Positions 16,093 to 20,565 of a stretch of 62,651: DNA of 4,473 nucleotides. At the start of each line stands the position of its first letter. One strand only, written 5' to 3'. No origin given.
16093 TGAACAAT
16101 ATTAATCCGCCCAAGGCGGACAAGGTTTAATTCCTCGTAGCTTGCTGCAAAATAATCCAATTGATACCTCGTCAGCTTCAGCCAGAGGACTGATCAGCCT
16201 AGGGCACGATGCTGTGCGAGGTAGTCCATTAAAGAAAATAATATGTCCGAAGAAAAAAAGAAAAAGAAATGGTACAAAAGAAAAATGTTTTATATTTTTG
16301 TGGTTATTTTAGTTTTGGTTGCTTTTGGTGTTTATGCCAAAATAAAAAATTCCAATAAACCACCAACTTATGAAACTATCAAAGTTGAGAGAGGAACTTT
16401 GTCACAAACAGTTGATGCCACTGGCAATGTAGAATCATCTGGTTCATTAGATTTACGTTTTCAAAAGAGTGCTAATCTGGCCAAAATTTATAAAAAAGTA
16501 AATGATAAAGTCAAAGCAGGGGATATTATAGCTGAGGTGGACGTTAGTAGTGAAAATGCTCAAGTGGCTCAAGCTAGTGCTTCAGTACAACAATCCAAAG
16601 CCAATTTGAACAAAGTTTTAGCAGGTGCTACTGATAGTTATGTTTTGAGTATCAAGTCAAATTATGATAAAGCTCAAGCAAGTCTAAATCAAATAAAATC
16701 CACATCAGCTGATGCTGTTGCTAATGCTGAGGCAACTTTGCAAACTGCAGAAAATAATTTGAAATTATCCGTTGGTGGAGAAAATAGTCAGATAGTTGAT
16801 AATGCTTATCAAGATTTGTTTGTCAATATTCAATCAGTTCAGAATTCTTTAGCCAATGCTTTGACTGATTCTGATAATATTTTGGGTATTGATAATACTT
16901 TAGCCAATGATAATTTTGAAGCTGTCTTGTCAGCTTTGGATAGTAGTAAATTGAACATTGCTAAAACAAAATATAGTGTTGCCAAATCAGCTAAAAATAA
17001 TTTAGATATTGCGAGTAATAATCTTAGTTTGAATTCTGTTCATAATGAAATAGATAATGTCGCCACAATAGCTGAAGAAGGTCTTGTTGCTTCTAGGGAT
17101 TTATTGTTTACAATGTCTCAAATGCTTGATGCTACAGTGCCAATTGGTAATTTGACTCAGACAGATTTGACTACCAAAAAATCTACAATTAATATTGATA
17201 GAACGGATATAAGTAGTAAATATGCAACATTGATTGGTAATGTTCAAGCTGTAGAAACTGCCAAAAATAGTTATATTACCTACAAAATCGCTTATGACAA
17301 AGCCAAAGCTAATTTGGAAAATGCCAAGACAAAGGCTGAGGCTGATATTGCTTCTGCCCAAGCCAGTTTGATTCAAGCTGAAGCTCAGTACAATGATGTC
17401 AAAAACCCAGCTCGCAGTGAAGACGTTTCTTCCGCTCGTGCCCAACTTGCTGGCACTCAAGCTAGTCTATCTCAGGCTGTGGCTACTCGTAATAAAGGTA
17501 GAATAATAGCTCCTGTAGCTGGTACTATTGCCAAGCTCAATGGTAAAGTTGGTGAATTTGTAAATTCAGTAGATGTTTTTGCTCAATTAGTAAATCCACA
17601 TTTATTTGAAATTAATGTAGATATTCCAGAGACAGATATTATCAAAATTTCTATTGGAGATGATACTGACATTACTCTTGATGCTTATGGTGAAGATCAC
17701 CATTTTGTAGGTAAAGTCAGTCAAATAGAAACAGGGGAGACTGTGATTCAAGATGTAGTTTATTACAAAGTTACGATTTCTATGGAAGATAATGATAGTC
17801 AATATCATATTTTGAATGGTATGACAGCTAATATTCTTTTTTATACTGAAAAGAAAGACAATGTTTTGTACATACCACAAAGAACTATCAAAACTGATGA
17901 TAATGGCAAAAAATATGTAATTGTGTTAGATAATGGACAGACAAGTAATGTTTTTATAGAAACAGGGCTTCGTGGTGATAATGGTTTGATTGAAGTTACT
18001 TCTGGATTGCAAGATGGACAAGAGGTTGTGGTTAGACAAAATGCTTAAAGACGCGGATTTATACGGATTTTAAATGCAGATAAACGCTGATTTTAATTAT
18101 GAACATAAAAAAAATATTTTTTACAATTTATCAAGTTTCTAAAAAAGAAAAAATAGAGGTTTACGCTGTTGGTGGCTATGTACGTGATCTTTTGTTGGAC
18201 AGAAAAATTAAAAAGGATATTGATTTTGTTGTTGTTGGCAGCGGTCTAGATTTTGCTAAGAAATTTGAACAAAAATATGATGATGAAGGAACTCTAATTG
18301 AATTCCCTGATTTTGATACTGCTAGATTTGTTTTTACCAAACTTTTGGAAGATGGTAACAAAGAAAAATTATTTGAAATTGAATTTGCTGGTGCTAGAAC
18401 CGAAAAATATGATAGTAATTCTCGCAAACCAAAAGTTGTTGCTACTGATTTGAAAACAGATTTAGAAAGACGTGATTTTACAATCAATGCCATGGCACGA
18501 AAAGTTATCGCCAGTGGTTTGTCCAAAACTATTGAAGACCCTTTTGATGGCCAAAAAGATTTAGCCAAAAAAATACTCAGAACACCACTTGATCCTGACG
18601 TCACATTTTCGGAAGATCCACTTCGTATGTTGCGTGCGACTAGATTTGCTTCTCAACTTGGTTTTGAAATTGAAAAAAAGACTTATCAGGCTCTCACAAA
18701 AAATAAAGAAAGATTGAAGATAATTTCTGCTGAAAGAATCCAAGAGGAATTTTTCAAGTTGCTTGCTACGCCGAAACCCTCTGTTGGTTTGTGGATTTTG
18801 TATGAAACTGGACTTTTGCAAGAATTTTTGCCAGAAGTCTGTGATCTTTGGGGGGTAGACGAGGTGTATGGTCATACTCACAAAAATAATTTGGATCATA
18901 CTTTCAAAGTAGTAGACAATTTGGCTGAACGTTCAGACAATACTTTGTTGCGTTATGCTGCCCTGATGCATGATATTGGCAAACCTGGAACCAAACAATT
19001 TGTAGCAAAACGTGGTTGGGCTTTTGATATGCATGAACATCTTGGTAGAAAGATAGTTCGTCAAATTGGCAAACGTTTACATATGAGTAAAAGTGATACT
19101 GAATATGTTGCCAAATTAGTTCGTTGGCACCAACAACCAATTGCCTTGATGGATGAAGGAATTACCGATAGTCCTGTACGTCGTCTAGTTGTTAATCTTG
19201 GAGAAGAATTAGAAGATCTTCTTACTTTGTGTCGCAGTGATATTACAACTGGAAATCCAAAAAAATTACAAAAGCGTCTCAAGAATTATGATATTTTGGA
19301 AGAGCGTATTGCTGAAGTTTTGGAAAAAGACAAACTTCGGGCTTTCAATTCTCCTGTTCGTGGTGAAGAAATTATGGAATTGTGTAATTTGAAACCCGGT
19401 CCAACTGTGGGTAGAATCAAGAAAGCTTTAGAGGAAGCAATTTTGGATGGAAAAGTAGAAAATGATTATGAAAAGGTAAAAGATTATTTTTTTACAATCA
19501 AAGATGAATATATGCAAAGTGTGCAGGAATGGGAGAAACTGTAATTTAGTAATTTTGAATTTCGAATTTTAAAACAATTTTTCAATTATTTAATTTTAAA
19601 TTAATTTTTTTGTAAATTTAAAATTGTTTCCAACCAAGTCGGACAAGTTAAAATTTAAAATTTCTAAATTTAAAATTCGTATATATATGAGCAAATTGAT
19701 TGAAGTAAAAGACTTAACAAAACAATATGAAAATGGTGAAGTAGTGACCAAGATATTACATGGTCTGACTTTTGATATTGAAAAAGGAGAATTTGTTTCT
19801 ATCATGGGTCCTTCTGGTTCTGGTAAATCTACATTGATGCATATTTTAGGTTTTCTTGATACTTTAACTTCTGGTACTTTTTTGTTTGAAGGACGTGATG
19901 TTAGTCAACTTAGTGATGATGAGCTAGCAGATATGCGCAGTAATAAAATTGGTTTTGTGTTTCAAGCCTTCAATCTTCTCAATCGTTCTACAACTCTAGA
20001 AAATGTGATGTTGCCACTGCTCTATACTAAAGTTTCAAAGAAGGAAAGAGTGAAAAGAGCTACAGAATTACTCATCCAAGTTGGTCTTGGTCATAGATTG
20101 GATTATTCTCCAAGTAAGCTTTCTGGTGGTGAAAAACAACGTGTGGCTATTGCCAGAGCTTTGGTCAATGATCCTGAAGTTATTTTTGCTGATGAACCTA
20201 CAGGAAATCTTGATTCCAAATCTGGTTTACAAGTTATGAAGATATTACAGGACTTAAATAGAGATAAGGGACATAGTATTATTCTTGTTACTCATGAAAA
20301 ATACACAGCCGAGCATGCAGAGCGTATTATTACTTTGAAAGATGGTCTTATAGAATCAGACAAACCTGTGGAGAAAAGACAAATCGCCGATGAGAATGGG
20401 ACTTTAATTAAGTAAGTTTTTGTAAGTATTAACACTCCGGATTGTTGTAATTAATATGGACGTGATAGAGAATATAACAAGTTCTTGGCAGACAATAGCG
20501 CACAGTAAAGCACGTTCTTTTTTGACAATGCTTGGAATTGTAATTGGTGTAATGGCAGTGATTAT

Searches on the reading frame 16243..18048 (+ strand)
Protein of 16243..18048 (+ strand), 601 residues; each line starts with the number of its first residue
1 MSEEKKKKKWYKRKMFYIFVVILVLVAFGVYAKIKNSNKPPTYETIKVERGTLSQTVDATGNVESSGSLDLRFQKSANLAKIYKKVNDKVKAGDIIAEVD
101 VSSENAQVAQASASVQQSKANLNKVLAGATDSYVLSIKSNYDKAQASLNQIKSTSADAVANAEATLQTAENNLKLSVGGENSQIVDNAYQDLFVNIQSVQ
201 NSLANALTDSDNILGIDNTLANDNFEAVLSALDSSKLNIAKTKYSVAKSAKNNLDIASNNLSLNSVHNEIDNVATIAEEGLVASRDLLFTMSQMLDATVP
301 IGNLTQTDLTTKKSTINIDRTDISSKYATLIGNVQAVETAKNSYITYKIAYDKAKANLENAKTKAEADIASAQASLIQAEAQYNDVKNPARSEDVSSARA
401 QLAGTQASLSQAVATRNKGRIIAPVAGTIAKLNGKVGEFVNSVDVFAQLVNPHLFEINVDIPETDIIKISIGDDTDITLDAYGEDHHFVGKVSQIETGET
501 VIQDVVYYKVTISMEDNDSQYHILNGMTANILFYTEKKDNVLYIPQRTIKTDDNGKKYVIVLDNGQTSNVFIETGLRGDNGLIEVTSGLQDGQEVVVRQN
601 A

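Call 92: search_protein_families(library=pfam, proteins=[window:16243-18048:+], max_evalue=0.001)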
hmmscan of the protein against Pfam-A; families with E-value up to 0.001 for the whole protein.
window:16243-18048:+ (601 aa): 3 families
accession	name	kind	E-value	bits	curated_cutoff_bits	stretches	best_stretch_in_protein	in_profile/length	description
PF13437.12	HlyD_3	-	3.8e-11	44.1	22.2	1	421-519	2-99/106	HlyD family secretion protein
PF16576.10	HlyD_D23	-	1.6e-08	34.6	30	1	368-496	55-185/214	Barrel-sandwich domain of CusB or HlyD membrane-fusion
PF13533.13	Biotin_lipoyl_2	-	0.00032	20.9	29.8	0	73-100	5-32/32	Biotin-lipoyl like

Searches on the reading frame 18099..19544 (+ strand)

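Call 92: search_protein_families(library=pfam, proteins=[window:18099-19544:+], max_evalue=0.001)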
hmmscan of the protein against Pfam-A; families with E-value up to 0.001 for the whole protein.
window:18099-19544:+ (481 aa): 4 families
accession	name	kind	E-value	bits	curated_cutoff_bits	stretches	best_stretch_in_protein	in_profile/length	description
PF01743.26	PolyA_pol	-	1.5e-23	84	23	1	21-161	1-126/126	Poly A polymerase head domain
PF12627.12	PolyA_pol_RNAbd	-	1.7e-20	73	22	1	188-247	1-60/64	Probable RNA and SrmB- binding site of polymerase A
PF01966.28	HD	-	5e-10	40.1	22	1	267-349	4-90/116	HD domain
PF13735.12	tRNA_NucTran2_2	-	7.8e-06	26.4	27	1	420-459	105-144/149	tRNA nucleotidyltransferase domain 2 putative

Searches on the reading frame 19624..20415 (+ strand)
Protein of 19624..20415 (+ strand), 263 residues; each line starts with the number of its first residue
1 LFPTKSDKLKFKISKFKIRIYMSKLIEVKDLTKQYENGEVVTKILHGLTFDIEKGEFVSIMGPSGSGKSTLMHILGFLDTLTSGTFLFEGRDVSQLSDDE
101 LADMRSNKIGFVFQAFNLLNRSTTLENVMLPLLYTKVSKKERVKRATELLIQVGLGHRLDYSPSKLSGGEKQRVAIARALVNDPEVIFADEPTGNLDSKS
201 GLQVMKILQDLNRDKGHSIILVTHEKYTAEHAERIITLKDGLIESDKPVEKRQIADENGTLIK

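Call 92: search_protein_families(library=pfam, proteins=[window:19624-20415:+], max_evalue=0.001)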
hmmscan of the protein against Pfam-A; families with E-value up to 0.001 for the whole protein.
window:19624-20415:+ (263 aa): 4 families
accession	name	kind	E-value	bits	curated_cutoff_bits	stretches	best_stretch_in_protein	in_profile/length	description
PF00005.33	ABC_tran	-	1.8e-33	116.5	25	1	45-193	1-136/137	ABC transporter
PF13304.12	AAA_21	-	5.1e-07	30.5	27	1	58-121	2-68/304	AAA domain, putative AbiEii toxin, Type IV TA system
PF02463.25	SMC_N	-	1.5e-06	28.2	40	1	56-238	25-211/220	RecF/RecN/SMC N terminal domain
PF13555.12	AAA_29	-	0.00027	21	27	1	46-72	13-39/61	P-loop containing region of AAA domain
